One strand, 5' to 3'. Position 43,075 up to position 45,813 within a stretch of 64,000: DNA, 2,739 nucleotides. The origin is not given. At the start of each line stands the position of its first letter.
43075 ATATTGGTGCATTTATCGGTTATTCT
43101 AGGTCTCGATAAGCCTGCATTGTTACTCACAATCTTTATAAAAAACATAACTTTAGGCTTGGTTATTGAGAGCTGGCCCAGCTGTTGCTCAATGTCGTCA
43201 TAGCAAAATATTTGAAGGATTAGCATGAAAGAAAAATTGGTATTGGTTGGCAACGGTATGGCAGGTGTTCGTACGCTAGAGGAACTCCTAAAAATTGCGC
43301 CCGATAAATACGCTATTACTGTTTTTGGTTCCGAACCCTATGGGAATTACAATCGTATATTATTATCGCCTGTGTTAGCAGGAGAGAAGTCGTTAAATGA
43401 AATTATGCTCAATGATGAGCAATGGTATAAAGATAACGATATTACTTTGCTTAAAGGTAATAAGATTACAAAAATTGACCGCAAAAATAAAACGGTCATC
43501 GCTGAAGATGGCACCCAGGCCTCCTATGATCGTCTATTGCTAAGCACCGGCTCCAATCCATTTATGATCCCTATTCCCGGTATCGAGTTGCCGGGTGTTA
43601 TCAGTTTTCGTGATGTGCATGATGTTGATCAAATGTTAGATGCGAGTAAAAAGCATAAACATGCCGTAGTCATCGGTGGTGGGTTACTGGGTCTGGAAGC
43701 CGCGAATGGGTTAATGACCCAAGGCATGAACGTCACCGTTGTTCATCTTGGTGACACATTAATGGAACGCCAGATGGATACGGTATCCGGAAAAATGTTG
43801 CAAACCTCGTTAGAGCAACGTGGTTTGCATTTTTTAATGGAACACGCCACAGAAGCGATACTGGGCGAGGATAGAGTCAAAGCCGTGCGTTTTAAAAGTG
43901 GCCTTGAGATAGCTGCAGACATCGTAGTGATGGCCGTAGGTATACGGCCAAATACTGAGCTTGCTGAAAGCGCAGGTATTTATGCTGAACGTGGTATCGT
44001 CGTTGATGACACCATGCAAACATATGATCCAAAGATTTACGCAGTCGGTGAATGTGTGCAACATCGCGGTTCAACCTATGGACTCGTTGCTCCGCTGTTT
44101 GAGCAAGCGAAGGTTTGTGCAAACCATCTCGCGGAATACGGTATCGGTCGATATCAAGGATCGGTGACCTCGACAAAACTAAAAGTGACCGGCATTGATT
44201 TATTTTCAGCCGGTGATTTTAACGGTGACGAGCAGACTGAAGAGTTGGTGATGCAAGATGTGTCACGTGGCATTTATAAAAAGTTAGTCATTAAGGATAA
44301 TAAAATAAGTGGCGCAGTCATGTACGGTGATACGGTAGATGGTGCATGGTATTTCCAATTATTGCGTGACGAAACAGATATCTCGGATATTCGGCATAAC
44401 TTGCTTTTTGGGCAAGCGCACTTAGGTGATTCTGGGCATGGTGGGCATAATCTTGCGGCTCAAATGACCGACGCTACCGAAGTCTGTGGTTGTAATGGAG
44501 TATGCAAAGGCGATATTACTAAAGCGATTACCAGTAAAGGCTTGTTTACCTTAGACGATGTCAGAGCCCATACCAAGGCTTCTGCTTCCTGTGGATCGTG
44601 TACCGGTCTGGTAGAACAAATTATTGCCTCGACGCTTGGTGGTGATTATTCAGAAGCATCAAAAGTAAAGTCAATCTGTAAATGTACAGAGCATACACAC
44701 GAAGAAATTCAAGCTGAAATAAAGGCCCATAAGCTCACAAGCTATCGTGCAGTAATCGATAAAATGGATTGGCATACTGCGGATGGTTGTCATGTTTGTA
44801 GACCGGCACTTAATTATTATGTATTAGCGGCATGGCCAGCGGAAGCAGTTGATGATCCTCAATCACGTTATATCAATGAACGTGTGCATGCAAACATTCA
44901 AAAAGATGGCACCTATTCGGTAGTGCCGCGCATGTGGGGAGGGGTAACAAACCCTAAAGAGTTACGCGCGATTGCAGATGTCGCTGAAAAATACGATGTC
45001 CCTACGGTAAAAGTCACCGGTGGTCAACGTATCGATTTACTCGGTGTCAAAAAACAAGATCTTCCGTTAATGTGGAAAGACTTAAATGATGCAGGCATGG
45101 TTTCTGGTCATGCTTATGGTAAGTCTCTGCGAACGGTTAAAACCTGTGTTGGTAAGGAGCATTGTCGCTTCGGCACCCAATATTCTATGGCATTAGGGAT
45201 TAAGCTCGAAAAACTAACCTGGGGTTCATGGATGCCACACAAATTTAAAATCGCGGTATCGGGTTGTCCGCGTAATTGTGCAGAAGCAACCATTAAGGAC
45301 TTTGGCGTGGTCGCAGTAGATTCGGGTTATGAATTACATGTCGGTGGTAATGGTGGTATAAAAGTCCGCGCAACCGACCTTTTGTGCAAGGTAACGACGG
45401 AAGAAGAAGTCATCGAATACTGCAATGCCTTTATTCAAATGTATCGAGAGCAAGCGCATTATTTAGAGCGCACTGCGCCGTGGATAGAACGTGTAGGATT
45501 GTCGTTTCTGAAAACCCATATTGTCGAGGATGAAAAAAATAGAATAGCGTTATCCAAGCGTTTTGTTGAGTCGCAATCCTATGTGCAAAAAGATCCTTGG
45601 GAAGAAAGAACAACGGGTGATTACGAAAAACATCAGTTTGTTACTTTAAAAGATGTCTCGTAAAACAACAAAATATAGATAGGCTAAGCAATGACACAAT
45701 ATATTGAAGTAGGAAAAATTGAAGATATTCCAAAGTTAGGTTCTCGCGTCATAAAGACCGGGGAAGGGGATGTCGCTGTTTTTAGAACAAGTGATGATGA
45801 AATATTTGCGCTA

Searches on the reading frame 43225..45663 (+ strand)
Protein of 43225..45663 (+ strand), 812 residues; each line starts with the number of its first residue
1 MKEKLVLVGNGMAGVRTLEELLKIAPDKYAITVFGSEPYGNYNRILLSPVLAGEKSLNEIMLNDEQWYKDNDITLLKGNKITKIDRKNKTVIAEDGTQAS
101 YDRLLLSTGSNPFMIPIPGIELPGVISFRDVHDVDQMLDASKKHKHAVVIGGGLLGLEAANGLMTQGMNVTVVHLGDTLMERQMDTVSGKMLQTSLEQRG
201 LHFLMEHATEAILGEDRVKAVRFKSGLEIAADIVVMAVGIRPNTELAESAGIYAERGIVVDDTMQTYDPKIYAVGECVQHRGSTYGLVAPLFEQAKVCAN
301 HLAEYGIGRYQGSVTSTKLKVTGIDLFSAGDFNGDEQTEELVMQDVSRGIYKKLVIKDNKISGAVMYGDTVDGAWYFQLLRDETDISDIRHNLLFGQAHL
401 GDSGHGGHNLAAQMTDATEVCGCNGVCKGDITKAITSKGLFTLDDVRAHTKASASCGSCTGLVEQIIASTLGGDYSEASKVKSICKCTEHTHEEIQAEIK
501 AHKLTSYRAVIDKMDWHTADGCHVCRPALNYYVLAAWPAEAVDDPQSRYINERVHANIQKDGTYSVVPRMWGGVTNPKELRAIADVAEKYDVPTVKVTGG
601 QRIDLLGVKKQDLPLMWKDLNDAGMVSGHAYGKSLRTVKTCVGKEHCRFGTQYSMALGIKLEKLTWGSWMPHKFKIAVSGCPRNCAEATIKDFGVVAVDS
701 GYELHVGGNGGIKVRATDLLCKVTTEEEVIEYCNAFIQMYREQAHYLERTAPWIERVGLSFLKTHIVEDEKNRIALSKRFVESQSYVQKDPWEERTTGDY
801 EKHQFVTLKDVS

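Call 82: search_protein_families(library=pfam, proteins=[window:43225-45663:+], max_evalue=0.00001)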
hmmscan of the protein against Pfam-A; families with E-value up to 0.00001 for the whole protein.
window:43225-45663:+ (812 aa): 7 families
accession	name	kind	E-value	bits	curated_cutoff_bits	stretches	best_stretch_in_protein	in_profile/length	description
PF07992.20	Pyr_redox_2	-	1.2e-57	196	26.1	1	4-281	2-280/291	Pyridine nucleotide-disulphide oxidoreductase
PF01077.27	NIR_SIR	-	2.9e-32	111.8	27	1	632-769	2-153/158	Nitrite and sulphite reductase 4Fe-4S domain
PF04324.20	Fer2_BFD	-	4.9e-24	84.9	26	2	420-468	2-49/50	BFD-like [2Fe-2S] binding domain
PF18267.7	Rubredoxin_C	-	1.5e-20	73.4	25.9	1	316-383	2-69/70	Rubredoxin NAD+ reductase C-terminal domain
PF00070.33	Pyr_redox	-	1.1e-16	61.5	22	1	146-225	1-81/82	Pyridine nucleotide-disulphide oxidoreductase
PF03460.22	NIR_SIR_ferr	-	1.3e-15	57.3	24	1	559-622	3-68/69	Nitrite/Sulfite reductase ferredoxin-like half domain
PF13738.12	Pyr_redox_3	-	1.5e-10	41.3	30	1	70-275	93-305/305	Pyridine nucleotide-disulphide oxidoreductase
